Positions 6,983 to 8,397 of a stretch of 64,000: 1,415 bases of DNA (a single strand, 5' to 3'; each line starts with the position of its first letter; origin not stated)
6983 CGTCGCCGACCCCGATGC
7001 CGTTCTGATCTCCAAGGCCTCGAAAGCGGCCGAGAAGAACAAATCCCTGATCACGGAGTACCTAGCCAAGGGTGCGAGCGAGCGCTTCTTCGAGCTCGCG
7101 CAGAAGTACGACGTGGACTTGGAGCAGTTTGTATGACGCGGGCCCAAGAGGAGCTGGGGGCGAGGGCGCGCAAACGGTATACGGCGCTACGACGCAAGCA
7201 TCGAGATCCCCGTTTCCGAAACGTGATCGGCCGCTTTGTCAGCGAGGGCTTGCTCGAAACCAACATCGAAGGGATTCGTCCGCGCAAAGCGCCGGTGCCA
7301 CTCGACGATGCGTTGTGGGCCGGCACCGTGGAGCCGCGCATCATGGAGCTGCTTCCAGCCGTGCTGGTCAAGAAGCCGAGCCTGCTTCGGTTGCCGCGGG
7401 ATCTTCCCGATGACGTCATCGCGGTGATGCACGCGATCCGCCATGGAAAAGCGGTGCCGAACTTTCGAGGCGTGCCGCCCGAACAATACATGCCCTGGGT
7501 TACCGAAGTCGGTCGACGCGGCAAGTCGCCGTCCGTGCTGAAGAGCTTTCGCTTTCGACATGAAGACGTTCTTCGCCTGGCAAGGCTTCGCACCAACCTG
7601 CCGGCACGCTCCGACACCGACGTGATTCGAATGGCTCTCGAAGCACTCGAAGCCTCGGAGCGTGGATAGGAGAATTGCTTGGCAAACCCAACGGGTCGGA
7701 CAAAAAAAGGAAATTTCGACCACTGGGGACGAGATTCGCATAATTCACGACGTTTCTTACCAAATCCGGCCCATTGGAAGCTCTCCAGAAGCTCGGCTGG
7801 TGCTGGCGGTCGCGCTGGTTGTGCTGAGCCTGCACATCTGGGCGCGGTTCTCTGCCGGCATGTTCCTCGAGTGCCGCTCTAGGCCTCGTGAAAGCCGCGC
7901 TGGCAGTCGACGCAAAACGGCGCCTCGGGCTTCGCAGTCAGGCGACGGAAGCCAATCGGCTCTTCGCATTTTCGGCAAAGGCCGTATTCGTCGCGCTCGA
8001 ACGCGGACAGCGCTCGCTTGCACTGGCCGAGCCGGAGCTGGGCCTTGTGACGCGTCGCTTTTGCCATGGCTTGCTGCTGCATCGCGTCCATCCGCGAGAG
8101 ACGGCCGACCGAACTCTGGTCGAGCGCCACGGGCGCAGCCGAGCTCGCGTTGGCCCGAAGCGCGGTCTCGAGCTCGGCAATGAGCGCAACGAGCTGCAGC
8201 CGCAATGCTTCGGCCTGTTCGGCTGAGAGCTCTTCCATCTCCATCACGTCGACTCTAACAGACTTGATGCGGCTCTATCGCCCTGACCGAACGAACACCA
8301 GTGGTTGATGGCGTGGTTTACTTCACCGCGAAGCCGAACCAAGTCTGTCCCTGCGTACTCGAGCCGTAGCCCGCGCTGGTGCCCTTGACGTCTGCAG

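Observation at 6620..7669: Palindrome-gated, overlapping two-gene module of unknown function (candidate toxin-antitoxin / abortive-infection-like system)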

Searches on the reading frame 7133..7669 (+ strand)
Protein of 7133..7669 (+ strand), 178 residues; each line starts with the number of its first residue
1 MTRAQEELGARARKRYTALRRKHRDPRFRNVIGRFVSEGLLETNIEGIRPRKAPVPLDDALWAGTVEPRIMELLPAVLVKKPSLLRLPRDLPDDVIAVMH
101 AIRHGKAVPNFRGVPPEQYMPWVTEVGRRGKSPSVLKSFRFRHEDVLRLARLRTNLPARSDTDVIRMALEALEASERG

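Call 4: search_protein_families(library=pfam, proteins=[window:7133-7669:+], max_evalue=1)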
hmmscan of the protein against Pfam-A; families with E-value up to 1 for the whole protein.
window:7133-7669:+ (178 aa): 0 families

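Call 9: search_protein_families(library=padloc, proteins=[window:7133-7669:+], max_evalue=1)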
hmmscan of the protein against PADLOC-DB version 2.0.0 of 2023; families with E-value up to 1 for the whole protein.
window:7133-7669:+ (178 aa): 0 families

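Call 10: search_protein_families(library=ncbifam, proteins=[window:7133-7669:+], max_evalue=1)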
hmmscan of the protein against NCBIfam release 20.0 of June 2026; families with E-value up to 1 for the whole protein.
window:7133-7669:+ (178 aa): 0 families

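Call 11: search_protein_families(library=phrogs, proteins=[window:7133-7669:+], max_evalue=1)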
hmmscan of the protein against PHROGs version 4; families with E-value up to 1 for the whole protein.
window:7133-7669:+ (178 aa): 0 families

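Call 13: find_homologous_proteins(query=window:7133-7669:+)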
Query window:7133-7669:+ (178 aa): 78 proteins with E <= 0.001 among 373 candidates.
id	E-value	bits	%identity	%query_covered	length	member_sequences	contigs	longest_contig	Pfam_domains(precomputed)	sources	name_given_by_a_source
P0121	1.1e-110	385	100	100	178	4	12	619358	-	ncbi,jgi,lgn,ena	ncbi:MAG: hypothetical protein WCB63_05170 [Polyangiales bacterium]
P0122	6.1e-95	334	87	99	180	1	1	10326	-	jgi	jgi:hypothetical protein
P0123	3.2e-91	322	83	98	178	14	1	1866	-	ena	-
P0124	1.1e-88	313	82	98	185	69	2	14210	-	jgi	-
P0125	6.5e-88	311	82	98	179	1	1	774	-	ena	-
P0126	8.7e-87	307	80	99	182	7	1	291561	-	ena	-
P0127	2.8e-86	306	81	98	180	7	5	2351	-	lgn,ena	-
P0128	6.6e-86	304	80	99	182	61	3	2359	-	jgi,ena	-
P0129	1.9e-85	303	79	88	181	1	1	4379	-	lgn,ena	-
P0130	8.4e-85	301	80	98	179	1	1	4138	-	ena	-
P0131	9.1e-85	301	80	98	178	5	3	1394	-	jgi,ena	jgi:hypothetical protein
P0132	9.4e-85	301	81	98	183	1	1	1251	-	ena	-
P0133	1.0e-84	300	78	100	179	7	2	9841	-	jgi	jgi:hypothetical protein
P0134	1.8e-84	300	81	98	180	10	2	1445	-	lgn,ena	-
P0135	2.2e-84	299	79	98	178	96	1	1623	-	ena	-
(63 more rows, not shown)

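Call 23: search_solved_structures(query=A3, max_evalue=10, show_alignments=2)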
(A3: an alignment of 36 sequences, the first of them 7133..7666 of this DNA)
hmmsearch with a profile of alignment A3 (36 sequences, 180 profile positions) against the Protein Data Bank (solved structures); distinct sequences matched with E-value up to 10: 1.
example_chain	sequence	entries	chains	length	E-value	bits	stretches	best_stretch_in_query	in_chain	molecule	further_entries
5i41_B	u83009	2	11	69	0.73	12.3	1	111-157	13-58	Chromosome-anchoring protein RacA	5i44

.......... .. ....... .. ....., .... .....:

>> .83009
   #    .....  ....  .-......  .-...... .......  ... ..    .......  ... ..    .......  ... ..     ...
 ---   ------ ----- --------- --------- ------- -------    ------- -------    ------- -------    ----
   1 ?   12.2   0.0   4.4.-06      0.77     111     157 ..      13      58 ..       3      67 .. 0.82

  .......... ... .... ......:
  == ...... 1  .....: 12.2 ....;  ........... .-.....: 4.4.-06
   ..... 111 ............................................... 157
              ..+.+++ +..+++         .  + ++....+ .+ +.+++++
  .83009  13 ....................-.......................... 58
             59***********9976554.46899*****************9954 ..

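Call 29: predict_structure(alignment_id=A3)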
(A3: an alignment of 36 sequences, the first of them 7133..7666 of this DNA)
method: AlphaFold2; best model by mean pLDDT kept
length: 178 residues; sequences in the alignment: 36
mean_pLDDT: 91.1   pTM: 0.71
mean pLDDT of the five models: 91.1, 90.5, 89.0, 86.9, 86.0
residues with pLDDT >= 90: 132; 70-90: 36; 50-70: 10; < 50: 0
segments of 3 or more residues with pLDDT < 50: none
pLDDT, mean of each block of 10 residues (from residue 1): 82 90 96 97 92 97 96 96 95 96 92 96 82 69 91 92 90 91
secondary structure, 60 per line:
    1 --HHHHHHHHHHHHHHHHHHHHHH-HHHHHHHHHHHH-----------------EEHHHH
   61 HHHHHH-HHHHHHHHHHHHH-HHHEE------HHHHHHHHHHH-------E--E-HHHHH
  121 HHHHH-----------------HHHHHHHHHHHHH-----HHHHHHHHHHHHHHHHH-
elements in order: H3-24 H26-37 H57-66 H68-80 H93-103 H116-125 H143-155 H161-177

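Call 45: search_protein_representatives(alignment_id=A3)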
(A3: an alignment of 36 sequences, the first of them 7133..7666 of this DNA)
Query: 36 sequences, 180 profile positions. Proteins with E-value up to 0.001 (for the whole library): 330; up to 1e-10: 223; up to 1e-30: 53. The best 150 are listed.
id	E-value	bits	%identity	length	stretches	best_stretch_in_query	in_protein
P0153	1.8e-83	294.5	-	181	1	3-178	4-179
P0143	3.3e-83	293.6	-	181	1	3-178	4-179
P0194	3.1e-66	238.4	-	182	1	4-175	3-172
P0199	1.9e-64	232.6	-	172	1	3-172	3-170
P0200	4.4e-57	208.5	-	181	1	4-172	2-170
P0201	2.1e-55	203.1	-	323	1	4-172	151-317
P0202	5.1e-53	195.3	-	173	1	3-173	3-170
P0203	4.9e-52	192.1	-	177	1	5-176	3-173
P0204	1.2e-51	190.9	-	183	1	3-174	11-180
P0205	5.4e-51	188.7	-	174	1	3-174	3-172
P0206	9.7e-50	184.6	-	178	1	7-175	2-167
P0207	1.7e-49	183.8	-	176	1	6-176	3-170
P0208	3.7e-49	182.7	-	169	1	3-170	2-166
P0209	9.8e-49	181.3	-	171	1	4-173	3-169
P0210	8.3e-48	178.3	-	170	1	4-172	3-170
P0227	5.1e-40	152.9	-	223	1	5-172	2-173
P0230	3.8e-39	150.1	-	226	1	3-118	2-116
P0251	8.9e-28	113.1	-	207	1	2-123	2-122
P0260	1.8e-24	102.3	-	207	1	4-123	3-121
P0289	1.8e-19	86.0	-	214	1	3-122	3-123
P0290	2.2e-19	85.7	-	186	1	3-169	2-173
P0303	3.1e-18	82.0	-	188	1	13-154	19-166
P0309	5.0e-18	81.3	-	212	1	7-123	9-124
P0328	2.7e-16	75.7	-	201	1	4-126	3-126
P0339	2.2e-15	72.7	-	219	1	21-173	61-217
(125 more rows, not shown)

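Call 46: search_protein_families(library=pfam, proteins=[P0201, P0230, P0251, P0260, P0289, P0309, P0328, P0339, P0227, P0303], max_evalue=0.1)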
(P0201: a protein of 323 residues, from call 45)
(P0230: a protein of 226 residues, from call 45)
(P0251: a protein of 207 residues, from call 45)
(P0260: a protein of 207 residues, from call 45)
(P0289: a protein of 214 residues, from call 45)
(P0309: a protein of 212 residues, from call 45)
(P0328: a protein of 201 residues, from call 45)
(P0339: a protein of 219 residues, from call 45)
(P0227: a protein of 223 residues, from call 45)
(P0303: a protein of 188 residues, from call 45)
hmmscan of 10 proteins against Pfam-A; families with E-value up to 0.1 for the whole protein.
P0201 (323 aa): 1 family
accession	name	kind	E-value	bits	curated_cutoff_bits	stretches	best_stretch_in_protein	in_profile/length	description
PF01402.27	RHH_1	-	0.00059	20.1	20.5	1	283-316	3-36/39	Ribbon-helix-helix protein, copG family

P0230 (226 aa): 0 families

P0251 (207 aa): 5 families
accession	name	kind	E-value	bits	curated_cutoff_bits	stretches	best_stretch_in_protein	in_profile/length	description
PF01381.28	HTH_3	-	3.5e-06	27.4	23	1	153-205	1-53/55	Helix-turn-helix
PF13560.12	HTH_31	-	7e-05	23.5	27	1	149-203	2-57/64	Helix-turn-helix domain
PF13413.12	HTH_25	-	0.0011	19.1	24.6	1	153-186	2-35/62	Helix-turn-helix domain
PF12844.13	HTH_19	-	0.0044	17.3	30.2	1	150-202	1-53/64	Helix-turn-helix domain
PF13744.12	HTH_37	-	0.01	16.1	27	1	144-206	14-77/80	Helix-turn-helix domain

P0260 (207 aa): 8 families
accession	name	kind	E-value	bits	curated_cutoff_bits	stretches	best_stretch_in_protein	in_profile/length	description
PF01381.28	HTH_3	-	9.3e-08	32.4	23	1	153-204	1-52/55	Helix-turn-helix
PF13744.12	HTH_37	-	0.00017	21.8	27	1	149-206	19-77/80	Helix-turn-helix domain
PF12844.13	HTH_19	-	0.00056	20.2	30.2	1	151-188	2-39/64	Helix-turn-helix domain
PF13413.12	HTH_25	-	0.0007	19.8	24.6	1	154-187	3-36/62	Helix-turn-helix domain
PF13560.12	HTH_31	-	0.0032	18.2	27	1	149-200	2-54/64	Helix-turn-helix domain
PF04545.22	Sigma70_r4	-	0.0039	17.1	24.1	1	155-182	14-41/50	Sigma-70, region 4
PF15731.11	MqsA_antitoxin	-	0.043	14.4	30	1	150-203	71-123/131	Antitoxin component of bacterial toxin-antitoxin system, MqsA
PF13443.12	HTH_26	-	0.058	14.1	22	0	154-200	3-50/63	Cro/C1-type HTH DNA-binding domain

P0289 (214 aa): 3 families
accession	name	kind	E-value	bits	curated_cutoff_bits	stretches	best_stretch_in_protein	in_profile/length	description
PF01381.28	HTH_3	-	1.3e-05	25.5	23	1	160-211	2-52/55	Helix-turn-helix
PF13413.12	HTH_25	-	5.3e-05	23.4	24.6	1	160-194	3-37/62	Helix-turn-helix domain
PF00505.25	HMG_box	-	0.023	15.6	25.4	1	3-29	27-53/69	HMG (high mobility group) box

P0309 (212 aa): 5 families
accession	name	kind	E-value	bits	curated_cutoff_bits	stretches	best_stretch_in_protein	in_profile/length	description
PF01381.28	HTH_3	-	1.9e-06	28.3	23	1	157-206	3-52/55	Helix-turn-helix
PF13560.12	HTH_31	-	3.7e-05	24.4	27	1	155-209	6-61/64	Helix-turn-helix domain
PF12844.13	HTH_19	-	0.0015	18.8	30.2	1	155-204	4-53/64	Helix-turn-helix domain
PF13413.12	HTH_25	-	0.0093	16.2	24.6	1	157-188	4-35/62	Helix-turn-helix domain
PF24886.1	DUF7740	-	0.051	14.2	28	0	126-154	22-50/65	Domain of unknown function (DUF7740)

P0328 (201 aa): 0 families

P0339 (219 aa): 4 families
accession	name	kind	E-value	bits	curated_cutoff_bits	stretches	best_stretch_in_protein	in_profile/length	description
PF01402.27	RHH_1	-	0.00011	22.5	20.5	1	180-212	1-33/39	Ribbon-helix-helix protein, copG family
PF13467.12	RHH_4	-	0.0018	18.7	25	1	171-210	3-42/67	Ribbon-helix-helix domain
PF21983.2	NikA-like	-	0.038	14.6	27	1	179-214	5-40/72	Mobilization protein NikA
PF07704.17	PSK_trans_fac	-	0.096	14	28.3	0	187-212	8-33/82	Rv0623-like transcription factor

P0227 (223 aa): 0 families

P0303 (188 aa): 2 families
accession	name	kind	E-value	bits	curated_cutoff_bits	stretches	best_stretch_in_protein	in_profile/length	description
PF01402.27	RHH_1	-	0.0012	19.2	20.5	1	149-181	3-35/39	Ribbon-helix-helix protein, copG family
PF19891.5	DUF6364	-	0.086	13.8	27.3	0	150-178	7-35/70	Family of unknown function (DUF6364)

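Call 48: find_encoding_contigs(protein=P0260, flank=4000, max_places=3)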
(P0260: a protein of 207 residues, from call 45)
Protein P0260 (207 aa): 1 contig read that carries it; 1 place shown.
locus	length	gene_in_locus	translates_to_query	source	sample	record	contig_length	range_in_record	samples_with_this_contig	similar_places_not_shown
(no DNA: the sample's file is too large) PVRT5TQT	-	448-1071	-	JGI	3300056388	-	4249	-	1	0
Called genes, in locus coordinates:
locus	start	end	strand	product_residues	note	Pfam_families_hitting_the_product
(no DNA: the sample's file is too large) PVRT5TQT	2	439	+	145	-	?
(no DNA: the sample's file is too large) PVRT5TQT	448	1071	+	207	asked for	PF01381:HTH_3 (weak)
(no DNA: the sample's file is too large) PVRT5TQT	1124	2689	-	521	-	PF01966:HD (faint), PF19276:HD_assoc_2 (weak)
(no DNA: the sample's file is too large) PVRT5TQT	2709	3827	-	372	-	PF01180:DHO_dh, PF03060:NMO (weak)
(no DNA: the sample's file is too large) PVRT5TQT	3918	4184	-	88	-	-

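Call 49: find_encoding_contigs(protein=P0289, flank=4000, max_places=3)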
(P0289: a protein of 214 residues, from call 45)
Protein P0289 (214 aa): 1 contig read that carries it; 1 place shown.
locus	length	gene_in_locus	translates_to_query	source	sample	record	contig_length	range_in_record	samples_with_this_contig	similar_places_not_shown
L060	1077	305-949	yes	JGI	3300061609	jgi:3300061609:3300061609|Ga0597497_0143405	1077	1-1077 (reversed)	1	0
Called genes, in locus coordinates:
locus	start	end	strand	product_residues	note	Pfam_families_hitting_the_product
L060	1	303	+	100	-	?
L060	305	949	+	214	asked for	PF01381:HTH_3 (weak)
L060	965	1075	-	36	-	?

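Call 50: find_encoding_contigs(protein=P0290, flank=4000, max_places=3)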
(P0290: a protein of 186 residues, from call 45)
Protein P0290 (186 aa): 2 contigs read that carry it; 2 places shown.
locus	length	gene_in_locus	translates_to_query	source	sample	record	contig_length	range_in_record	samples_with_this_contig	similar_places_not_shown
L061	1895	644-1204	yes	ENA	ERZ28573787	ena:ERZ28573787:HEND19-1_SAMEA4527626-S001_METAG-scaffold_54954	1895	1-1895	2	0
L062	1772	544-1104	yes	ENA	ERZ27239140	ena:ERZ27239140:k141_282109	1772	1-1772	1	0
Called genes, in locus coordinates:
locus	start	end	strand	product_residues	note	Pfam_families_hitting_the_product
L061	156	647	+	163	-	-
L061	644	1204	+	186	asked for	-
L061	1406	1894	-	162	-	?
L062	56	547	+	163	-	-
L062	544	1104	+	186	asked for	-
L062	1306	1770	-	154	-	?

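Call 68: fold_search(model_id=the predicted structure, library=pdb)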
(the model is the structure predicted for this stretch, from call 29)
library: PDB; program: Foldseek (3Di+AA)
matches with E <= 10: 42; with E <= 0.001: 0
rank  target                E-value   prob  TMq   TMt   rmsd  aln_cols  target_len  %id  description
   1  9lgg_A                1.5e+00  0.04  0.14  0.11  15.2       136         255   16  Crystal structure of the human MuSK(Ig3_Fz)/L1 peptide complex (released 2025-12-03)
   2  9lgg_B                2.2e+00  0.03  0.14  0.11  15.5       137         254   15  Crystal structure of the human MuSK(Ig3_Fz)/L1 peptide complex (released 2025-12-03)
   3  6ke6_RO               2.5e+00  0.02  0.13  0.06  18.4       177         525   12  3.4 angstrom cryo-EM structure of yeast 90S small subunit preribosome (released 2020-08-05)
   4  8s5t_D                3.5e+00  0.02  0.14  0.11  21.5       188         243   16  Structure of SemD in complex (released 2024-08-07)
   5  1xr2_B                3.9e+00  0.02  0.09  0.03  12.0        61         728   18  Crystal Structure of oxidized T. maritima Cobalamin-Independent Methionine Synthase complexed with Methyltetrahydrofol (released 2005-03-01)
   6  2r9r_H                4.4e+00  0.03  0.14  0.09   9.8        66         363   12  Shaker family voltage dependent potassium channel (kv1.2-kv2.1 paddle chimera channel) in association with beta subuni (released 2007-11-20)
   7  6nss                  4.4e+00  0.01  0.14  0.10  15.4       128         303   17  TRK-A IN COMPLEX WITH LIGAND 6 (released 2019-05-22)
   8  8fh3_B                4.7e+00  0.04  0.20  0.06   8.8       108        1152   18  Human IFT-A complex structures provide molecular insights into ciliary transport (released 2023-02-22)
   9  6dkb                  4.7e+00  0.03  0.15  0.11  15.9       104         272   18  Crystal structure of Trk-A in complex with the Pan-Trk Kinase Inhibitor, compound 10b. (released 2018-07-11)
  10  1dsx_A                5.0e+00  0.03  0.14  0.22   9.6        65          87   12  KV1.2 T1 DOMAIN, RESIDUES 33-119, T46V MUTANT (released 2000-09-20)
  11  6ebl_B                5.0e+00  0.03  0.14  0.20   9.8        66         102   12  The voltage-activated Kv1.2-2.1 paddle chimera channel in lipid nanodiscs, cytosolic domain (released 2018-08-22)
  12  9dai                  5.0e+00  0.02  0.18  0.15  17.7       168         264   12  Crystal structure of Trk-A in complex with Staurosporin (released 2025-09-03)
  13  2bhs_A                5.3e+00  0.01  0.13  0.10  12.7       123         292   12  Crystal Structure of Cysteine Synthase B (released 2005-06-22)
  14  4dfn                  5.6e+00  0.01  0.12  0.09  11.4        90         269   14  Crystal structure of spleen tyrosine kinase complexed with an adamantylpyrazine inhibitor (released 2012-04-25)
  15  1qdw_A                6.3e+00  0.03  0.14  0.22   9.6        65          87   12  N-TERMINAL DOMAIN, VOLTAGE-GATED POTASSIUM CHANNEL KV1.2 RESIDUES 33-119 (released 2000-09-20)
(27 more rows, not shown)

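Call 77: search_dna_similar(query=window:7133-7666:+, collection=plasmids, mode=protein, max_evalue=0.001)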
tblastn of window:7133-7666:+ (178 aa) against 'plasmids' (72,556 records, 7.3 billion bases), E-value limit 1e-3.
No match.

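Call 82: find_encoding_contigs(protein=P0251, flank=2500, max_places=4)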
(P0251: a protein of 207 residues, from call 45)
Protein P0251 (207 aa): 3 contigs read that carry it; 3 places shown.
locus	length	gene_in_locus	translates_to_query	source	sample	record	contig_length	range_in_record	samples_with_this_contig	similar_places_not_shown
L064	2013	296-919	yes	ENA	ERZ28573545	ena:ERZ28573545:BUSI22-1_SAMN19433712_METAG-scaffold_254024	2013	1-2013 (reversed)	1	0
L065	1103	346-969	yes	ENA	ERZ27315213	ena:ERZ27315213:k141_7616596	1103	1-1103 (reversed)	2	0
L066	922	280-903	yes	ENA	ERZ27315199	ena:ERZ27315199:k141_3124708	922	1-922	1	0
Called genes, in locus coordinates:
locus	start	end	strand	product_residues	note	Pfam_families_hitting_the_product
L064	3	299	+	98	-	?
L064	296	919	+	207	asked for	PF01381:HTH_3 (weak)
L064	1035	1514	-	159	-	-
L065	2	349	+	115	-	?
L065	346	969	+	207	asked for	PF01381:HTH_3 (weak)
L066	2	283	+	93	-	?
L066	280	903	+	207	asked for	PF01381:HTH_3 (weak)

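Call 83: find_encoding_contigs(protein=P0309, flank=2500, max_places=4)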
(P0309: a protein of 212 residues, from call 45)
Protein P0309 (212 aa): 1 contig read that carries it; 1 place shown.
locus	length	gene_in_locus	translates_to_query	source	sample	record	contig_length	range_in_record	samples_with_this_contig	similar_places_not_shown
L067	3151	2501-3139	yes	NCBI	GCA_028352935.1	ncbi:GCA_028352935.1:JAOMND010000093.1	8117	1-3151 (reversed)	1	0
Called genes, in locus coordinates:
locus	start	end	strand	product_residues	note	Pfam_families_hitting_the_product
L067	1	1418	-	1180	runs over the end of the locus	PF03462:PCRF, PF00472:RF-1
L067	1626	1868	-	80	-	-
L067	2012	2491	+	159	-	-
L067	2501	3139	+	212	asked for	PF13560:HTH_31 (faint), PF01381:HTH_3 (weak)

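Call 93: search_protein_families(library=pfam, alignment_id=A3, max_evalue=10)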
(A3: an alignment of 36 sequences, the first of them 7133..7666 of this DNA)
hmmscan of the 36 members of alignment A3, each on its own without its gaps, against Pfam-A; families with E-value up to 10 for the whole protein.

A. member 1, window:7133-7666:+ (178 aa): 0 families

B. families by the number of members that match (of 36 scanned): 9 families
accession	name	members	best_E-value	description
PF01402.27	RHH_1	11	9e-05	Ribbon-helix-helix protein, copG family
PF07704.17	PSK_trans_fac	3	0.016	Rv0623-like transcription factor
PF13404.12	HTH_AsnC-type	2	0.04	AsnC-type helix-turn-helix domain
PF06941.18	NT5C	2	0.24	5' nucleotidase, deoxy (Pyrimidine), cytosolic type C protein (NT5C)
PF12651.13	RHH_3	1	0.013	Ribbon-helix-helix domain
PF00681.25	Plectin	1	0.022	Plectin repeat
PF13542.12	HTH_Tnp_ISL3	1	0.085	Helix-turn-helix domain of transposase family ISL3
PF07345.16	ATPaseInh_sub_z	1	0.12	ATPase inhibitor subunit zeta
PF03693.20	ParD_antitoxin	1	0.2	Bacterial antitoxin of ParD toxin-antitoxin type II system and RHH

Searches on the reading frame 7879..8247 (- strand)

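Call 4: search_protein_families(library=pfam, proteins=[window:7879-8247:-], max_evalue=1)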
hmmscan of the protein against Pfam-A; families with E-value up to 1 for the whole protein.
window:7879-8247:- (122 aa): 1 family
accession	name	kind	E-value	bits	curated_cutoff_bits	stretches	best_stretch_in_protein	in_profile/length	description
PF01258.23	zf-dskA_traR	-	7.8e-10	39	24.9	1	88-118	3-33/36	Prokaryotic dksA/traR C4-type zinc finger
